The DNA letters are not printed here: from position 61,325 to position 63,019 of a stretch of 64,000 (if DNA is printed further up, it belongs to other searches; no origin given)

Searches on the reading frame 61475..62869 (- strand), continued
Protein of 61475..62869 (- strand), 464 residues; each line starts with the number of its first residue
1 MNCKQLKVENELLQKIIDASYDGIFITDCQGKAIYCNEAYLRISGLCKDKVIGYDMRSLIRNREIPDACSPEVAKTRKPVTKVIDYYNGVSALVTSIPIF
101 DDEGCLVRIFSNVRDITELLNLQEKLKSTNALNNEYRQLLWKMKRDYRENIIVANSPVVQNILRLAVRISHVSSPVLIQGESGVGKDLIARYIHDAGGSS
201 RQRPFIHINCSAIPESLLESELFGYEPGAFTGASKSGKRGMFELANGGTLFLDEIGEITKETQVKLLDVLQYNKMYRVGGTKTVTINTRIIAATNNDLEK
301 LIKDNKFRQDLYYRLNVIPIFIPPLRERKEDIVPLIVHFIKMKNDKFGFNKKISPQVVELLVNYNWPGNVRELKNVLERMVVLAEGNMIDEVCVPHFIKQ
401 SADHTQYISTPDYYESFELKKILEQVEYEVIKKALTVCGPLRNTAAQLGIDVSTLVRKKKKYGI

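Call 10: find_homologous_proteins(query=window:61475-62869:-, max_evalue=1e-40)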
Query window:61475-62869:- (464 aa): 8000 proteins with E <= 1e-40 among 8000 candidates; the best 120 are listed.
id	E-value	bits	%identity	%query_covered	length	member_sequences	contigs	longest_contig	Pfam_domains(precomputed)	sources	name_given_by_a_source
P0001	0.0e+0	1041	100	100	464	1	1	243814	PF13426.14,PF13188.14,PF00004.36,PF14532.13,PF07728.21,PF00158.33,PF07724.21,PF25601.2,PF02954.26,PF18024.8,PF08448.17,PF00989.32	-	-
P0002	1.6e-206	705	68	99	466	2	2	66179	PF13426.14,PF13188.14,PF00158.33,PF25601.2,PF02954.26,PF18024.8,PF08448.17,PF00004.36,PF00989.32,PF14532.13,PF07728.21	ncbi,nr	ncbi:MAG: sigma 54-interacting transcriptional regulator [Peptococcaceae bacterium]|nr:sigma 54-inte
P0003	1.5e-204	698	67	99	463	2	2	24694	PF13426.14,PF13188.14,PF00158.33,PF25601.2,PF08448.17,PF00989.32,PF14532.13,PF07728.21,PF01078.28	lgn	-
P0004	7.1e-200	683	67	98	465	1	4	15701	PF13426.14,PF00158.33,PF25601.2,PF02954.26,PF18024.8,PF08448.17,PF00989.32,PF14532.13,PF07728.21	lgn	-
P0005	2.1e-196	671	64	98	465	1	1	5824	PF13426.14,PF13188.14,PF00158.33,PF25601.2,PF02954.26,PF18024.8,PF08448.17,PF00989.32,PF14532.13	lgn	-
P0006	2.5e-196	671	66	97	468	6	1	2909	PF13426.14,PF13188.14,PF00158.33,PF25601.2,PF02954.26,PF18024.8,PF08448.17,PF00989.32,PF14532.13,PF07728.21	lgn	-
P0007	2.0e-195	668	64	100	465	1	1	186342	PF13426.14,PF13188.14,PF00158.33,PF07724.21,PF25601.2,PF02954.26,PF18024.8,PF08448.17,PF00989.32,PF14532.13,PF07728.21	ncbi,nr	ncbi:MAG: sigma 54-interacting transcriptional regulator [Negativicutes bacterium]|nr:sigma 54-inter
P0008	4.5e-194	664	63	99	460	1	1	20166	PF13426.14,PF00158.33,PF25601.2,PF02954.26,PF18024.8,PF08448.17,PF00989.32,PF14532.13,PF07728.21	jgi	jgi:PAS domain S-box-containing protein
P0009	8.5e-194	663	65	99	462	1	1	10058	PF13426.14,PF13188.14,PF00158.33,PF25601.2,PF02954.26,PF18024.8,PF08448.17,PF00989.32,PF14532.13,PF07728.21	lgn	-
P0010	1.1e-192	659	63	98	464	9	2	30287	PF13426.14,PF13188.14,PF00158.33,PF25601.2,PF02954.26,PF18024.8,PF08448.17,PF00989.32,PF14532.13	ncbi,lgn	-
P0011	2.0e-192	658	63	98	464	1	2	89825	PF13426.14,PF13188.14,PF00158.33,PF25601.2,PF02954.26,PF18024.8,PF08448.17,PF00989.32,PF14532.13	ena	-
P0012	2.2e-192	658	64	99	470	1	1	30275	PF13426.14,PF13188.14,PF00158.33,PF25601.2,PF02954.26,PF18024.8,PF08448.17,PF00989.32,PF14532.13,PF07728.21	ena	-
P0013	2.2e-190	651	63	98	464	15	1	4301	PF13426.14,PF13188.14,PF00158.33,PF25601.2,PF02954.26,PF18024.8,PF08448.17,PF00989.32,PF14532.13,PF07728.21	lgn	-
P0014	2.9e-190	651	64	98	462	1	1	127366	PF13426.14,PF13188.14,PF00158.33,PF25601.2,PF02954.26,PF18024.8,PF08448.17,PF00004.36,PF00989.32,PF14532.13,PF07728.21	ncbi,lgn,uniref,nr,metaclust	ncbi:sigma-54 interaction domain-containing protein [Acetonema longum]|uniref:HTH-type transcription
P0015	4.6e-190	650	61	99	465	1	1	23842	PF13426.14,PF13188.14,PF00158.33,PF25601.2,PF18024.8,PF08448.17,PF00989.32,PF14532.13,PF07728.21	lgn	-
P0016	5.4e-190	650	62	98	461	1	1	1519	PF13426.14,PF13188.14,PF00158.33,PF25601.2,PF02954.26,PF18024.8,PF08448.17,PF00989.32,PF14532.13,PF07728.21,PF01078.28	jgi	-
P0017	1.6e-188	645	63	98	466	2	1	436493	PF13426.14,PF00158.33,PF25601.2,PF02954.26,PF18024.8,PF08448.17,PF00989.32,PF14532.13,PF07728.21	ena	-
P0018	4.9e-188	644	60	100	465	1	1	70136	PF13426.14,PF13188.14,PF00158.33,PF25601.2,PF08448.17,PF00989.32,PF14532.13,PF07728.21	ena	-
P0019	1.3e-187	642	61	100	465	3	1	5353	PF13426.14,PF13188.14,PF00158.33,PF25601.2,PF02954.26,PF18024.8,PF08448.17,PF00989.32,PF14532.13,PF07728.21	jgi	jgi:PAS domain S-box-containing protein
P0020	1.6e-187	642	62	99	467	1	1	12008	PF13426.14,PF13188.14,PF00158.33,PF25601.2,PF02954.26,PF18024.8,PF08448.17,PF00989.32,PF14532.13,PF07728.21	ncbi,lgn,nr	ncbi:MAG TPA: sigma 54-interacting transcriptional regulator [Patescibacteria group bacterium]|nr:si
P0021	8.4e-187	640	61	100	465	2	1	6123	PF13426.14,PF13188.14,PF00158.33,PF25601.2,PF02954.26,PF18024.8,PF08448.17,PF00989.32,PF14532.13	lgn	-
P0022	4.2e-186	637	60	100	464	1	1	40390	PF13426.14,PF13188.14,PF00158.33,PF25601.2,PF18024.8,PF08448.17,PF00989.32,PF14532.13,PF07728.21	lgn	-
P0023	5.6e-186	637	60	98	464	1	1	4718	PF13426.14,PF13188.14,PF00158.33,PF07724.21,PF25601.2,PF02954.26,PF08448.17,PF00989.32,PF14532.13,PF07728.21,PF01078.28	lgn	-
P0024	6.7e-186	637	59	100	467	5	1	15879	PF13426.14,PF13188.14,PF00158.33,PF25601.2,PF18024.8,PF08448.17,PF00989.32,PF14532.13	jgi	-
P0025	1.1e-185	636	62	100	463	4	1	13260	PF13426.14,PF13188.14,PF00158.33,PF25601.2,PF02954.26,PF18024.8,PF08448.17,PF00989.32,PF14532.13,PF07728.21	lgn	-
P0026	2.2e-185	635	62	98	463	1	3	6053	PF13426.14,PF13188.14,PF00158.33,PF25601.2,PF02954.26,PF18024.8,PF08448.17,PF00989.32,PF14532.13,PF07728.21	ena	-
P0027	2.7e-185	635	62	98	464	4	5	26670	PF13426.14,PF13188.14,PF00158.33,PF25601.2,PF02954.26,PF18024.8,PF00989.32,PF14532.13,PF07728.21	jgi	jgi:PAS domain S-box-containing protein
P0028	3.1e-185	635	61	98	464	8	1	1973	PF13426.14,PF00158.33,PF25601.2,PF18024.8,PF08448.17,PF00989.32,PF14532.13,PF07728.21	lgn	-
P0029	5.8e-185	634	60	100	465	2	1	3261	PF13426.14,PF13188.14,PF00158.33,PF25601.2,PF18024.8,PF08448.17,PF00989.32,PF14532.13,PF07728.21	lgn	-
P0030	6.3e-185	633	61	100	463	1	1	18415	PF13426.14,PF13188.14,PF00158.33,PF25601.2,PF18024.8,PF00989.32,PF14532.13,PF07728.21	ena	-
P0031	3.1e-184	631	62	98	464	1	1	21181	PF13426.14,PF13188.14,PF00158.33,PF25601.2,PF02954.26,PF18024.8,PF08448.17,PF00989.32,PF14532.13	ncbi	-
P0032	8.2e-184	630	63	98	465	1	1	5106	PF13426.14,PF13188.14,PF00158.33,PF25601.2,PF02954.26,PF18024.8,PF08448.17,PF00989.32,PF14532.13,PF07728.21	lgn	-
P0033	4.2e-183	628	59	100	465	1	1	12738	PF13426.14,PF13188.14,PF00158.33,PF25601.2,PF02954.26,PF18024.8,PF08448.17,PF00989.32,PF14532.13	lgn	-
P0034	2.4e-182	625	60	100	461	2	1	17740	PF13426.14,PF13188.14,PF00158.33,PF25601.2,PF02954.26,PF18024.8,PF08448.17,PF00989.32,PF14532.13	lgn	-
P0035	3.9e-182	624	59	100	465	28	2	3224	PF13426.14,PF13188.14,PF00158.33,PF25601.2,PF02954.26,PF18024.8,PF08448.17,PF00989.32,PF14532.13,PF07728.21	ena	-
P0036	1.0e-181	623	61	98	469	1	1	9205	PF13426.14,PF13188.14,PF00158.33,PF25601.2,PF02954.26,PF18024.8,PF08448.17,PF00989.32,PF14532.13,PF07728.21,PF01078.28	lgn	-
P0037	2.3e-181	622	60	98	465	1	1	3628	PF13426.14,PF13188.14,PF00158.33,PF25601.2,PF18024.8,PF08448.17,PF00989.32,PF14532.13,PF07728.21,PF01078.28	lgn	-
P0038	4.3e-181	621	61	98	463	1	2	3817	PF13426.14,PF00158.33,PF07724.21,PF25601.2,PF02954.26,PF18024.8,PF08448.17,PF00989.32,PF14532.13,PF07728.21,PF01078.28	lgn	-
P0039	1.4e-180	619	61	99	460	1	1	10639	PF13426.14,PF00158.33,PF25601.2,PF02954.26,PF18024.8,PF08448.17,PF00989.32,PF14532.13,PF07728.21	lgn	-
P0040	1.5e-180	619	59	100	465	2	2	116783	PF13426.14,PF13188.14,PF00158.33,PF25601.2,PF02954.26,PF18024.8,PF08448.17,PF00989.32,PF14532.13,PF07728.21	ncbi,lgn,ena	-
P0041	2.5e-179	615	58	100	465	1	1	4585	PF13426.14,PF13188.14,PF00158.33,PF25601.2,PF18024.8,PF08448.17,PF00989.32,PF14532.13,PF07728.21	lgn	-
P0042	1.1e-178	613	58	100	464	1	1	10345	PF13426.14,PF13188.14,PF00158.33,PF25601.2,PF18024.8,PF08448.17,PF00989.32,PF14532.13,PF07728.21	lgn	-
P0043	8.2e-178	610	60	98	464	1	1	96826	PF13426.14,PF00158.33,PF25601.2,PF08448.17,PF00989.32,PF14532.13,PF07728.21,PF01078.28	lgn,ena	-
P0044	9.0e-178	610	58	100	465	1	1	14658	PF13426.14,PF13188.14,PF00158.33,PF25601.2,PF02954.26,PF18024.8,PF08448.17,PF00989.32,PF14532.13,PF07728.21,PF01078.28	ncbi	-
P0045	9.5e-178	610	60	98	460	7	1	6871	PF13426.14,PF13188.14,PF00158.33,PF25601.2,PF18024.8,PF08448.17,PF00989.32,PF14532.13,PF07728.21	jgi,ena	-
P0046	1.6e-177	609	59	98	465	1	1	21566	PF13426.14,PF13188.14,PF00158.33,PF25601.2,PF18024.8,PF08448.17,PF00989.32,PF14532.13,PF07728.21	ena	-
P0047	3.3e-177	608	61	98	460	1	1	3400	PF13426.14,PF13188.14,PF00158.33,PF07724.21,PF25601.2,PF02954.26,PF18024.8,PF08448.17,PF00989.32,PF14532.13,PF07728.21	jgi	-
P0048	6.7e-177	607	61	98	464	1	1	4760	PF13426.14,PF13188.14,PF00158.33,PF25601.2,PF02954.26,PF18024.8,PF00989.32,PF14532.13,PF07728.21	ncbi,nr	ncbi:MAG: sigma 54-interacting transcriptional regulator [Negativicutes bacterium]|nr:sigma 54-inter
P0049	2.6e-174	598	60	100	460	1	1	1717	PF13426.14,PF13188.14,PF00158.33,PF25601.2,PF02954.26,PF18024.8,PF08448.17,PF00989.32,PF14532.13,PF07728.21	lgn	-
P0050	9.4e-174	597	57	100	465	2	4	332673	PF13426.14,PF13188.14,PF00158.33,PF25601.2,PF18024.8,PF08448.17,PF00989.32,PF14532.13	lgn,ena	-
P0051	1.6e-173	596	59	98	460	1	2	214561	PF13426.14,PF00158.33,PF25601.2,PF18024.8,PF08448.17,PF00004.36,PF00989.32,PF14532.13,PF07728.21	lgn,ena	-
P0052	2.0e-173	596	60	98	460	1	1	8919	PF13426.14,PF13188.14,PF00158.33,PF07724.21,PF25601.2,PF18024.8,PF08448.17,PF00989.32,PF14532.13,PF07728.21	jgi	jgi:transcriptional regulator with PAS, ATPase and Fis domain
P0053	1.1e-172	593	56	100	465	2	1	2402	PF13426.14,PF13188.14,PF00158.33,PF25601.2,PF18024.8,PF08448.17,PF00989.32,PF14532.13,PF07728.21,PF20720.4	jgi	jgi:PAS domain S-box-containing protein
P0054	2.1e-172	592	59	98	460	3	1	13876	PF13426.14,PF13188.14,PF00158.33,PF25601.2,PF02954.26,PF18024.8,PF08448.17,PF00989.32,PF14532.13,PF07728.21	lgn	-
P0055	2.7e-172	592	57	100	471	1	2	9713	PF13426.14,PF13188.14,PF00158.33,PF25601.2,PF02954.26,PF18024.8,PF08448.17,PF00989.32,PF14532.13,PF07728.21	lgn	-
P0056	4.4e-172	591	59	99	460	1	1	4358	PF13426.14,PF13188.14,PF00158.33,PF07724.21,PF25601.2,PF18024.8,PF08448.17,PF00989.32,PF14532.13,PF07728.21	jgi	jgi:PAS domain S-box-containing protein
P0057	4.6e-172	591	57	100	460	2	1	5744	PF13426.14,PF13188.14,PF00158.33,PF25601.2,PF18024.8,PF08448.17,PF00989.32,PF14532.13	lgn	-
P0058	1.5e-171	589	59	98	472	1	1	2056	PF13426.14,PF13188.14,PF00158.33,PF07724.21,PF25601.2,PF18024.8,PF08448.17,PF00989.32,PF14532.13,PF07728.21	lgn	-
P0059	1.8e-171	589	57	100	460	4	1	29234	PF13426.14,PF13188.14,PF00158.33,PF25601.2,PF18024.8,PF08448.17,PF00989.32,PF14532.13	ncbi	-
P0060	2.4e-171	589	59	98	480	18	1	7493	PF13426.14,PF13188.14,PF00158.33,PF07724.21,PF25601.2,PF18024.8,PF08448.17,PF00989.32,PF14532.13,PF07728.21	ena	-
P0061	5.8e-171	587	57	100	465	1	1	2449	PF13426.14,PF13188.14,PF00158.33,PF25601.2,PF02954.26,PF18024.8,PF08448.17,PF00989.32,PF14532.13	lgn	-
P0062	1.4e-170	586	59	98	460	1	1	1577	PF13426.14,PF00158.33,PF25601.2,PF18024.8,PF08448.17,PF00989.32,PF14532.13,PF07728.21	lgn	-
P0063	3.2e-170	585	58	99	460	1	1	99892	PF13426.14,PF00158.33,PF25601.2,PF02954.26,PF18024.8,PF08448.17,PF00989.32,PF14532.13,PF07728.21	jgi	jgi:PAS domain S-box-containing protein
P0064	6.3e-170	584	58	98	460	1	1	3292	PF13426.14,PF13188.14,PF00158.33,PF25601.2,PF18024.8,PF08448.17,PF00989.32,PF14532.13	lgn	-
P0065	6.9e-170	584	58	99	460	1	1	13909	PF13426.14,PF00158.33,PF25601.2,PF18024.8,PF08448.17,PF00989.32,PF14532.13,PF07728.21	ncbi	-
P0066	1.4e-169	583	57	100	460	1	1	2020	PF13426.14,PF13188.14,PF00158.33,PF07724.21,PF25601.2,PF02954.26,PF18024.8,PF08448.17,PF00989.32,PF14532.13,PF07728.21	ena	-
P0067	2.0e-169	582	58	99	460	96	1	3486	PF13426.14,PF00158.33,PF25601.2,PF18024.8,PF08448.17,PF00989.32,PF14532.13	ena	-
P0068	2.6e-169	582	58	98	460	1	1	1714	PF13426.14,PF00158.33,PF25601.2,PF18024.8,PF08448.17,PF00989.32,PF14532.13,PF07728.21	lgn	-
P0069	4.2e-169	581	57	99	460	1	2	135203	PF13426.14,PF13188.14,PF00158.33,PF25601.2,PF08448.17,PF00989.32,PF14532.13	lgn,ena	-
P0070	4.2e-169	581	56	100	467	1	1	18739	PF13426.14,PF13188.14,PF00158.33,PF25601.2,PF02954.26,PF18024.8,PF08448.17,PF00989.32,PF14532.13,PF07728.21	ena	-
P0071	4.6e-169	581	58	99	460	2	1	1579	PF13426.14,PF00158.33,PF25601.2,PF02954.26,PF18024.8,PF08448.17,PF00989.32,PF14532.13,PF07728.21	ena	-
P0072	7.2e-169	581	59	98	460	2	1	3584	PF13426.14,PF13188.14,PF00158.33,PF07724.21,PF25601.2,PF02954.26,PF18024.8,PF08448.17,PF00989.32,PF14532.13,PF07728.21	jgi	jgi:PAS domain S-box-containing protein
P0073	1.0e-168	580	58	98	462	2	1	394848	PF13426.14,PF13188.14,PF00158.33,PF25601.2,PF02954.26,PF18024.8,PF08448.17,PF00004.36,PF00989.32,PF14532.13,PF07728.21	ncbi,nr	ncbi:MAG TPA: sigma 54-interacting transcriptional regulator [Selenomonadales bacterium]|nr:sigma 54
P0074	1.3e-168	580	58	98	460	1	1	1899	PF13426.14,PF00158.33,PF25601.2,PF02954.26,PF18024.8,PF08448.17,PF00989.32,PF14532.13,PF07728.21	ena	-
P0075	1.5e-168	580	56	98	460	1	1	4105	PF13426.14,PF13188.14,PF00158.33,PF07724.21,PF25601.2,PF18024.8,PF08448.17,PF00989.32,PF14532.13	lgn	-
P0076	1.5e-168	580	58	99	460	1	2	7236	PF13426.14,PF00158.33,PF25601.2,PF18024.8,PF08448.17,PF00989.32,PF14532.13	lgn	-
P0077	1.8e-168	579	58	99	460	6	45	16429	PF13426.14,PF00158.33,PF25601.2,PF08448.17,PF00989.32,PF14532.13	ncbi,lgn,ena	-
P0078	2.9e-168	579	57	99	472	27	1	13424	PF13426.14,PF13188.14,PF00158.33,PF25601.2,PF18024.8,PF08448.17,PF00989.32,PF14532.13,PF07728.21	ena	-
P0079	3.7e-168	578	57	99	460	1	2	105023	PF13426.14,PF13188.14,PF00158.33,PF25601.2,PF18024.8,PF08448.17,PF00989.32,PF14532.13,PF07728.21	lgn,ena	-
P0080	3.7e-168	578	58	98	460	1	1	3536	PF13426.14,PF13188.14,PF00158.33,PF07724.21,PF25601.2,PF02954.26,PF18024.8,PF08448.17,PF00989.32,PF14532.13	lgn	-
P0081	9.0e-168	577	57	100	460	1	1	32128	PF13426.14,PF13188.14,PF00158.33,PF25601.2,PF02954.26,PF18024.8,PF08448.17,PF00989.32,PF14532.13,PF07728.21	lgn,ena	-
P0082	1.7e-166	573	57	99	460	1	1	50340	PF13426.14,PF00158.33,PF25601.2,PF18024.8,PF08448.17,PF00989.32,PF14532.13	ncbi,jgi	jgi:PAS domain S-box-containing protein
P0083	7.3e-166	571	57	99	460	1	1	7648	PF13426.14,PF00158.33,PF25601.2,PF02954.26,PF08448.17,PF00989.32,PF14532.13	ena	-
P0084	9.8e-166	570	55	100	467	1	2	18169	PF13426.14,PF13188.14,PF00158.33,PF25601.2,PF02954.26,PF18024.8,PF08448.17,PF00989.32,PF14532.13,PF07728.21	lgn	-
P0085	2.3e-165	569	57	98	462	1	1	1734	PF13426.14,PF00158.33,PF07724.21,PF25601.2,PF02954.26,PF18024.8,PF08448.17,PF00989.32,PF14532.13,PF07728.21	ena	-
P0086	6.8e-165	567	57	99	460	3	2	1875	PF13426.14,PF00158.33,PF25601.2,PF02954.26,PF18024.8,PF08448.17,PF00989.32,PF14532.13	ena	-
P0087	2.5e-164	566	57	99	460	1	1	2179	PF13426.14,PF00158.33,PF25601.2,PF02954.26,PF18024.8,PF08448.17,PF00989.32,PF14532.13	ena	-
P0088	5.2e-164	565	57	99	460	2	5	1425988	PF13426.14,PF00158.33,PF25601.2,PF02954.26,PF18024.8,PF08448.17,PF00989.32,PF14532.13,PF07728.21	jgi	jgi:PAS domain S-box-containing protein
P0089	3.6e-163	562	56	99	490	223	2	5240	PF13426.14,PF13188.14,PF00158.33,PF25601.2,PF02954.26,PF18024.8,PF08448.17,PF00989.32,PF14532.13,PF07728.21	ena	-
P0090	1.4e-162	560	56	98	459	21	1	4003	PF13426.14,PF13188.14,PF00158.33,PF07724.21,PF25601.2,PF18024.8,PF00989.32,PF14532.13,PF07728.21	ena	-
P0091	1.8e-161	556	57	98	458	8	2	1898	PF13426.14,PF13188.14,PF00158.33,PF07724.21,PF25601.2,PF18024.8,PF00989.32,PF14532.13,PF07728.21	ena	-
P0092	1.1e-160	554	56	98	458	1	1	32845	PF13426.14,PF13188.14,PF00158.33,PF07724.21,PF25601.2,PF00989.32,PF14532.13,PF07728.21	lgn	-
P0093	4.6e-160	552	56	98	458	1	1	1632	PF13426.14,PF13188.14,PF00158.33,PF07724.21,PF25601.2,PF00989.32,PF14532.13,PF07728.21,PF01078.28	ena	-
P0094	2.0e-159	549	55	100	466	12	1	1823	PF13426.14,PF13188.14,PF00158.33,PF25601.2,PF18024.8,PF08448.17,PF00989.32,PF14532.13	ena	-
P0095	8.0e-159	547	56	98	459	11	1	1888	PF13426.14,PF13188.14,PF00158.33,PF07724.21,PF25601.2,PF18024.8,PF00989.32,PF14532.13,PF07728.21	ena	-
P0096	1.4e-158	547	56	98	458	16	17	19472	PF13426.14,PF13188.14,PF00158.33,PF07724.21,PF25601.2,PF00989.32,PF14532.13,PF07728.21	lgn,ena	-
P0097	1.8e-158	546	56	98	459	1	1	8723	PF13426.14,PF13188.14,PF00158.33,PF07724.21,PF25601.2,PF18024.8,PF00989.32,PF14532.13,PF07728.21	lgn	-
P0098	3.4e-158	545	56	98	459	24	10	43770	PF13426.14,PF00158.33,PF07724.21,PF25601.2,PF18024.8,PF00989.32,PF14532.13,PF07728.21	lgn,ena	-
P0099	4.4e-158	545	56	98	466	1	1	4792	PF13426.14,PF13188.14,PF00158.33,PF07724.21,PF25601.2,PF18024.8,PF00989.32,PF14532.13,PF07728.21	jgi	jgi:PAS domain S-box-containing protein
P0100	1.2e-157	544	56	98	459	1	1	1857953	PF13426.14,PF13188.14,PF00158.33,PF07724.21,PF25601.2,PF18024.8,PF00989.32,PF14532.13,PF07728.21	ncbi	ncbi:MAG: sigma-54 interaction domain-containing protein [Negativicutes bacterium]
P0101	2.5e-157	543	56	98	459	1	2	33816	PF13426.14,PF00158.33,PF07724.21,PF25601.2,PF18024.8,PF00989.32,PF14532.13,PF07728.21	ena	-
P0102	3.4e-157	542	56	98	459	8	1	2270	PF13426.14,PF13188.14,PF00158.33,PF07724.21,PF25601.2,PF18024.8,PF00989.32,PF14532.13,PF07728.21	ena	-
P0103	5.2e-156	538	55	98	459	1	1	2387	PF13426.14,PF13188.14,PF00158.33,PF07724.21,PF25601.2,PF18024.8,PF00989.32,PF14532.13,PF07728.21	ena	-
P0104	1.6e-155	537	55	98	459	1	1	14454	PF13426.14,PF13188.14,PF00158.33,PF07724.21,PF25601.2,PF18024.8,PF00989.32,PF14532.13,PF07728.21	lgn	-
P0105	2.9e-142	493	49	100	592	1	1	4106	PF13426.14,PF13188.14,PF00158.33,PF25601.2,PF08448.17,PF00989.32,PF14532.13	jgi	jgi:PAS domain S-box-containing protein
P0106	8.3e-141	488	51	98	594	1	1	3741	PF13426.14,PF13188.14,PF00158.33,PF25601.2,PF02954.26,PF18024.8,PF08448.17,PF00989.32,PF14532.13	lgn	-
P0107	7.2e-139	482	50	97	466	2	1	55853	PF13426.14,PF00158.33,PF25601.2,PF02954.26,PF18024.8,PF00989.32,PF14532.13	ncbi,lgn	-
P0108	1.9e-134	467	45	100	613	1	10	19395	PF13426.14,PF13188.14,PF14532.13,PF07728.21,PF08447.19,PF00158.33,PF07724.21,PF25601.2,PF18024.8,PF08448.17,PF00989.32,PF01078.28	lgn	-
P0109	4.4e-133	463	44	97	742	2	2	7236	PF13426.14,PF13188.14,PF00158.33,PF25601.2,PF18024.8,PF08448.17,PF00989.32,PF14532.13,PF07728.21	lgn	-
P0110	3.5e-131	456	47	98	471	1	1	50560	PF13426.14,PF13188.14,PF00158.33,PF25601.2,PF18024.8,PF08448.17,PF00989.32,PF14532.13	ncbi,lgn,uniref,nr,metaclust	ncbi:sigma-54 interaction domain-containing protein [Aneurinibacillus terranovensis]|uniref:sigma-54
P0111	6.9e-131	455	48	98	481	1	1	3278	PF13426.14,PF13188.14,PF00158.33,PF25601.2,PF18024.8,PF08448.17,PF00493.30,PF00989.32,PF14532.13,PF07728.21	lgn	-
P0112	7.5e-131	455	45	100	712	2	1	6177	PF13426.14,PF13188.14,PF18719.8,PF14532.13,PF07728.21,PF13596.13,PF12860.14,PF02743.25,PF00158.33,PF07724.21,PF25601.2,PF18024.8,PF08448.17,PF00989.32,PF04766.19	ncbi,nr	ncbi:MAG TPA: sigma 54-interacting transcriptional regulator [Syntrophomonas sp.]|nr:sigma 54-intera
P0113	1.2e-129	451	47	99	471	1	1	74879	PF13426.14,PF13188.14,PF00158.33,PF25601.2,PF18024.8,PF08448.17,PF00989.32,PF14532.13,PF07728.21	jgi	jgi:PAS domain S-box-containing protein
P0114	4.0e-129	450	46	98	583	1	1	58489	PF13426.14,PF13188.14,PF00158.33,PF25601.2,PF18024.8,PF08448.17,PF00989.32,PF14532.13,PF07728.21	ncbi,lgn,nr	ncbi:MAG: hypothetical protein PWP65_700 [Clostridia bacterium]|nr:hypothetical protein [Clostridia 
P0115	1.2e-128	448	48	98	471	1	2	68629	PF13426.14,PF13188.14,PF00158.33,PF25601.2,PF18024.8,PF08448.17,PF14532.13,PF07728.21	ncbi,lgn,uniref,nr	ncbi:sigma-54 interaction domain-containing protein [Effusibacillus lacus]|uniref:HTH-type transcrip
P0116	1.2e-128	448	46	100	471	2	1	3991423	PF13426.14,PF13188.14,PF00158.33,PF25601.2,PF18024.8,PF08448.17,PF14532.13,PF07728.21,PF01078.28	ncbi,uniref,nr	ncbi:PAS domain-containing protein [Collibacillus ludicampi]|uniref:PAS domain-containing protein n=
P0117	1.3e-128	448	43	97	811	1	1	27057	PF13426.14,PF13188.14,PF00158.33,PF25601.2,PF18024.8,PF08448.17,PF00989.32,PF14532.13,PF00571.34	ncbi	-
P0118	2.0e-128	447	44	100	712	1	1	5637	PF13426.14,PF13188.14,PF18719.8,PF14532.13,PF07728.21,PF13596.13,PF08447.19,PF12860.14,PF00158.33,PF07724.21,PF25601.2,PF18024.8,PF08448.17,PF00989.32,PF04766.19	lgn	-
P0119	7.6e-128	445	42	97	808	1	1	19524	PF13426.14,PF13188.14,PF00158.33,PF25601.2,PF18024.8,PF08448.17,PF00989.32,PF14532.13,PF00571.34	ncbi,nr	ncbi:MAG: sigma 54-interacting transcriptional regulator [Syntrophomonas sp.]|nr:sigma 54-interactin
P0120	9.5e-128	445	45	99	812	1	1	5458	PF13426.14,PF13188.14,PF24820.2,PF14532.13,PF07728.21,PF00571.34,PF12860.14,PF00158.33,PF25601.2,PF18024.8,PF08448.17,PF00989.32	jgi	-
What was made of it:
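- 61475..62869 (-): Sigma-54 enhancer-binding protein, 464 aa: PAS sensor, AAA+ domain with GAFTGA loop, C-terminal Fis-type HTH. The ortholog family is 55-68% identical (call 10).
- The activator family is sharply bounded at 537-705 bits, then drops to 493 bits (call 10).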
